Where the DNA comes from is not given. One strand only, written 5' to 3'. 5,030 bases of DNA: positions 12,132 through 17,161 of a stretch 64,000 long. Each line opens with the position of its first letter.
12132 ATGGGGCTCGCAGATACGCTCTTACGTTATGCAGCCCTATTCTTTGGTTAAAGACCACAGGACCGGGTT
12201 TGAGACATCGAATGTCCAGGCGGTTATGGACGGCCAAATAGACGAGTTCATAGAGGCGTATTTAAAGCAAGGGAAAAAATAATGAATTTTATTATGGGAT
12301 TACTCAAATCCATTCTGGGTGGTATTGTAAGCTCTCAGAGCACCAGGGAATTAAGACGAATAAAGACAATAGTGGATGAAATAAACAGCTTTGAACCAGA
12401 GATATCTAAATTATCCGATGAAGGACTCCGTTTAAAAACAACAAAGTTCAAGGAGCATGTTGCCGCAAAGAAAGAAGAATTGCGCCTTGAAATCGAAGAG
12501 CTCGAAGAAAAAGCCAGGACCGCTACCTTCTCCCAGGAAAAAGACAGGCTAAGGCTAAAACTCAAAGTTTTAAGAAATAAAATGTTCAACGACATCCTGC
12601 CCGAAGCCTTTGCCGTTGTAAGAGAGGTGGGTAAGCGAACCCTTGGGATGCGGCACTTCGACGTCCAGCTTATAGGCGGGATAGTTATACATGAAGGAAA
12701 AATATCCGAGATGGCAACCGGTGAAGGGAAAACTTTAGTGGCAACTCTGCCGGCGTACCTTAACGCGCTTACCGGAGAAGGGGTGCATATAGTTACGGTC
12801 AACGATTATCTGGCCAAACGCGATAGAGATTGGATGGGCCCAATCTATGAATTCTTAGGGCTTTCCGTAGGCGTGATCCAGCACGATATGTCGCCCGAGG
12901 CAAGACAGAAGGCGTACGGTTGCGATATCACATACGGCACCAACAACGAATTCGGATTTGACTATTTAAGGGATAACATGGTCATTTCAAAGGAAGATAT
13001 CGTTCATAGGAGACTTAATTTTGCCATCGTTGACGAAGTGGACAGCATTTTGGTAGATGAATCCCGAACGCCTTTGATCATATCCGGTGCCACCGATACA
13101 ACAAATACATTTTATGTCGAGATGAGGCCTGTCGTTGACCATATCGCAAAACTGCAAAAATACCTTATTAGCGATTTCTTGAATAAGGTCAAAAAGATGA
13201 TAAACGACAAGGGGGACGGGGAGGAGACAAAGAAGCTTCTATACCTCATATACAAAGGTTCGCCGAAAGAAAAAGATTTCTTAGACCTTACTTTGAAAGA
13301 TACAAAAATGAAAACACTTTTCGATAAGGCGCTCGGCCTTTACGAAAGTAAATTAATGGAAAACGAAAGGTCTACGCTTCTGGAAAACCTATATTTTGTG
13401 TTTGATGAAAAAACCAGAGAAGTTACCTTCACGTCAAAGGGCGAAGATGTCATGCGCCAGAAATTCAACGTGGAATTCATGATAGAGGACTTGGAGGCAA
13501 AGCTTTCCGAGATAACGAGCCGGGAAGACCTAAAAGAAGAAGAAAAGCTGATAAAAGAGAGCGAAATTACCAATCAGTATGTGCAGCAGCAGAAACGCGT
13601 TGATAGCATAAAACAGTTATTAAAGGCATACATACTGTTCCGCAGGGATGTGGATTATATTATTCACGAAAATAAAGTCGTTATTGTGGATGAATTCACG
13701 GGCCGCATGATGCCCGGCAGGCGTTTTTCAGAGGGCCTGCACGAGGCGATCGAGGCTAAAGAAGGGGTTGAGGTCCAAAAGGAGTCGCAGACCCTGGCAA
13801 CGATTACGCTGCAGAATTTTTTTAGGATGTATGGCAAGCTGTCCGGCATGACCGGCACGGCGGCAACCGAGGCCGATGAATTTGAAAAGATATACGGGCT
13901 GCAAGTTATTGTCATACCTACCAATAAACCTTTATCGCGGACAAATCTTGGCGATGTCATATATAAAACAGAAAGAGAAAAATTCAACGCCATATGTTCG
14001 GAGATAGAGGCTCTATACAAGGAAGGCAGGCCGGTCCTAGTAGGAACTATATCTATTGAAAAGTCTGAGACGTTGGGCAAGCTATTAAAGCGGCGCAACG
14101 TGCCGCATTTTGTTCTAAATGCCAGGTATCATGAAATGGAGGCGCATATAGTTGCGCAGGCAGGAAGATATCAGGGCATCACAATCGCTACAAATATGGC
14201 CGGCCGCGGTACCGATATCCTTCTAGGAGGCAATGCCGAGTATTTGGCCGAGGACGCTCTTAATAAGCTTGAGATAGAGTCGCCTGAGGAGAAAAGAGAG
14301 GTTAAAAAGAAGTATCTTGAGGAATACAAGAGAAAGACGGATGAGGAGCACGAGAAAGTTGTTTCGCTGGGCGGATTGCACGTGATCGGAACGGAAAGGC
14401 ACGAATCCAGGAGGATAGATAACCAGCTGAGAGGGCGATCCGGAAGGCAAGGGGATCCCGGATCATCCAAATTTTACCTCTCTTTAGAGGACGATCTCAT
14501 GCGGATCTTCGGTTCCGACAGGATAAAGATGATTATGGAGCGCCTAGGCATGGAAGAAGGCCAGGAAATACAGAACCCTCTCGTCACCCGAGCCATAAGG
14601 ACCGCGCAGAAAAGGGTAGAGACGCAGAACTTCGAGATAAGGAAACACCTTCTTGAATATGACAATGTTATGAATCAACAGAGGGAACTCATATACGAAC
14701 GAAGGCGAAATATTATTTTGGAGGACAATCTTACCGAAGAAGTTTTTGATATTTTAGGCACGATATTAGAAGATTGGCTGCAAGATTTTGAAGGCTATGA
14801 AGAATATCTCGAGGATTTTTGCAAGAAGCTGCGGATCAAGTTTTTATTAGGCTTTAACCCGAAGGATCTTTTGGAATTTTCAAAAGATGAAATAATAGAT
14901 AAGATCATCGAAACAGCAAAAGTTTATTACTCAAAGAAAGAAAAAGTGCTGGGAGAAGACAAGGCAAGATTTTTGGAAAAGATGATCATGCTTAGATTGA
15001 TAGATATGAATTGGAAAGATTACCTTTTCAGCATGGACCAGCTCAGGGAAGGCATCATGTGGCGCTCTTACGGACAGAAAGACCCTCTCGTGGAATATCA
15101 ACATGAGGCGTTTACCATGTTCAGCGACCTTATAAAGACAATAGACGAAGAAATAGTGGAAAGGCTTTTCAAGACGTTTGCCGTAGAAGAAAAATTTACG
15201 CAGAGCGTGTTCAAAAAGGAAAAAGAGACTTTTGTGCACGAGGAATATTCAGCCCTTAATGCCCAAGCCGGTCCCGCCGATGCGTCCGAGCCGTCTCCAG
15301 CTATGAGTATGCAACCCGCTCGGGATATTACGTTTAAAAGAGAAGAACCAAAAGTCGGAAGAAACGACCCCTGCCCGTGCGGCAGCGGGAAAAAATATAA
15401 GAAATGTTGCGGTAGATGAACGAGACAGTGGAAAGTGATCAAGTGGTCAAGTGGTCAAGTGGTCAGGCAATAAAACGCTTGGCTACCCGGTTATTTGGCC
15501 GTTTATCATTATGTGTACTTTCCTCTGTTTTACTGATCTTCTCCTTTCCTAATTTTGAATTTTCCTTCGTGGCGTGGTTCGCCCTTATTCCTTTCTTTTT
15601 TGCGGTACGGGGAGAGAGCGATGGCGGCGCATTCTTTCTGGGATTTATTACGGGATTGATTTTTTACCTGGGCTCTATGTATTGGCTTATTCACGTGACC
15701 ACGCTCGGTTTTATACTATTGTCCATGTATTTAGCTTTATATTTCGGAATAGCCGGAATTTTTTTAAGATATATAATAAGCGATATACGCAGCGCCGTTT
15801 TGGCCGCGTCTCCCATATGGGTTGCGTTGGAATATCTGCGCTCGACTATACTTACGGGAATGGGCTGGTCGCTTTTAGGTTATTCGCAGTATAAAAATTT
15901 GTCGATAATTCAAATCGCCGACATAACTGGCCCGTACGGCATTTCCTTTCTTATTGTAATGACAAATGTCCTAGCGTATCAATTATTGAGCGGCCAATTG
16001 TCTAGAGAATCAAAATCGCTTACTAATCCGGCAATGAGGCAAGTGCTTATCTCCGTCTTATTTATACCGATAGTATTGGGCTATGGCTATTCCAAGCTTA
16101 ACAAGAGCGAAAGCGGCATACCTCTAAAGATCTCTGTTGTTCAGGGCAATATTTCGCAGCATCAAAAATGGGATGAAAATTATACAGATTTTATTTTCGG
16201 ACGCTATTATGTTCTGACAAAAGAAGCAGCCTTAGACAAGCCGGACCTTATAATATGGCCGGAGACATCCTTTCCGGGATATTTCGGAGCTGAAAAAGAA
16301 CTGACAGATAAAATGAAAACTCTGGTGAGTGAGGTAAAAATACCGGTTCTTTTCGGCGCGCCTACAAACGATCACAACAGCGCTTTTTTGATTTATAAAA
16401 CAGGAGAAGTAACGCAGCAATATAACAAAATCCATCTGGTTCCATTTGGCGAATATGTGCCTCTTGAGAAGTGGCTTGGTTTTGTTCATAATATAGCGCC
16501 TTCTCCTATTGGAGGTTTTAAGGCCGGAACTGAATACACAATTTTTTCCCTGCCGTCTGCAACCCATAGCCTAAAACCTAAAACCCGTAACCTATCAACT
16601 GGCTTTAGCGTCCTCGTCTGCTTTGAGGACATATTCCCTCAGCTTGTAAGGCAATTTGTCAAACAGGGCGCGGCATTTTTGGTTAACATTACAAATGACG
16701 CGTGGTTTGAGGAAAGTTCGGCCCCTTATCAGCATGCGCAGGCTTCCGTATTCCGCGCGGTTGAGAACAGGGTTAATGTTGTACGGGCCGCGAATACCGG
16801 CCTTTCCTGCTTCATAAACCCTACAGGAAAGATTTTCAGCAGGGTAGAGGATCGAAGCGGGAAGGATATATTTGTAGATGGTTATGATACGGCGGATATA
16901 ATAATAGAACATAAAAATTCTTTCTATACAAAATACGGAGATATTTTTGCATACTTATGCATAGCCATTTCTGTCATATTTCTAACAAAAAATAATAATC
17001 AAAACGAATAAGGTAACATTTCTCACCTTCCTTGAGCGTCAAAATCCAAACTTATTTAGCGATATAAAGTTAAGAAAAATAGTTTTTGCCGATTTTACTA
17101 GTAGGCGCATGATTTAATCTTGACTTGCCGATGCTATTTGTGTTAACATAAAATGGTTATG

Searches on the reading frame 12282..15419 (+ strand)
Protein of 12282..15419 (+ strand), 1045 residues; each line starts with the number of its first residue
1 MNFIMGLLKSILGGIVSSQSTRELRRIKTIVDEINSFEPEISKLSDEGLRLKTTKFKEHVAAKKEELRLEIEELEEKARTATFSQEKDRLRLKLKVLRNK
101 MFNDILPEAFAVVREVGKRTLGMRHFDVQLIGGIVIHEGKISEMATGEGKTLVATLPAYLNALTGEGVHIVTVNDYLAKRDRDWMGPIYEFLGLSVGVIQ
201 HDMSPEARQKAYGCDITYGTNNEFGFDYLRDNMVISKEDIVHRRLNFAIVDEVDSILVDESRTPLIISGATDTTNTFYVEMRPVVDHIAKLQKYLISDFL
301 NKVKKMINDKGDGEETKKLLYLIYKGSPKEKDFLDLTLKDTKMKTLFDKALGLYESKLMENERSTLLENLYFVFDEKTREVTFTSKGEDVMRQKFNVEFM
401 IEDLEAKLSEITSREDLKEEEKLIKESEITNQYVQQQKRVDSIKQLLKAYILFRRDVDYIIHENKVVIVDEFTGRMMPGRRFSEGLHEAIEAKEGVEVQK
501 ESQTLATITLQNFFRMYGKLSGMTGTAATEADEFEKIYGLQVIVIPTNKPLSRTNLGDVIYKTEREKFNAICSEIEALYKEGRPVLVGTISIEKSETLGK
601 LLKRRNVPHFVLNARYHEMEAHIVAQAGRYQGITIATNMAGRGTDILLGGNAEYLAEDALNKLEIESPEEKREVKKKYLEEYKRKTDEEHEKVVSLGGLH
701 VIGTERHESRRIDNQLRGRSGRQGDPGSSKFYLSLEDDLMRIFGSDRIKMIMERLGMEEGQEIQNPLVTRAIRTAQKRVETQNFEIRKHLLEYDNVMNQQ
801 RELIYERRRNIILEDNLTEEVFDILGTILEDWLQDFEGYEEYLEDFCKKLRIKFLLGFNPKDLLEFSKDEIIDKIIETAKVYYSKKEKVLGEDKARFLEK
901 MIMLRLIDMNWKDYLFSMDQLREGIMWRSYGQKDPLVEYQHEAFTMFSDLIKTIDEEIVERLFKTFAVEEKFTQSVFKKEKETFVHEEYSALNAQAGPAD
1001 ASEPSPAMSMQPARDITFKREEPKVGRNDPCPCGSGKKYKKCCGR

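Call 69: search_protein_families(library=pfam, proteins=[window:12282-15419:+], max_evalue=0.00001)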
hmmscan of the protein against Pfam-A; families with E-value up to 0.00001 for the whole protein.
window:12282-15419:+ (1045 aa): 6 families
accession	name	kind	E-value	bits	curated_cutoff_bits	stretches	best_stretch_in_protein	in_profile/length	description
PF07517.20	SecA_DEAD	-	2e-127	424.8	24.6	1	15-535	4-290/290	SecA DEAD-like domain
PF21090.3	P-loop_SecA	-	1e-92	309.8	27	1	550-760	1-205/205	SecA P-loop domain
PF07516.18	SecA_SW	-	4.5e-57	193.8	26.7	1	763-964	2-198/200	SecA Wing and Scaffold domain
PF01043.26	SecA_PP_bind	-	3.1e-27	95.8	23.5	1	364-491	14-110/110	SecA preprotein cross-linking domain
PF02810.21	SEC-C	-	5e-10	39.5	20.4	1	1027-1045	1-19/19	SEC-C motif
PF00270.35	DEAD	-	1.8e-06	28.3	26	0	142-261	19-133/167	DEAD/DEAH box helicase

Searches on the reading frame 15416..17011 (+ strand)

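Call 69: search_protein_families(library=pfam, proteins=[window:15416-17011:+], max_evalue=0.00001)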
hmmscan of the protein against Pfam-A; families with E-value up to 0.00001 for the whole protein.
window:15416-17011:+ (531 aa): 2 families
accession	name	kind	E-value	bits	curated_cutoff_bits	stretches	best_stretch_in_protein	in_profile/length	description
PF20154.4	LNT_N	-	2.3e-36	125.8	27.1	1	36-186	1-159/159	Apolipoprotein N-acyltransferase N-terminal domain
PF00795.27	CN_hydrolase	-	5.8e-26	91.8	23.2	1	239-481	2-237/256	Carbon-nitrogen hydrolase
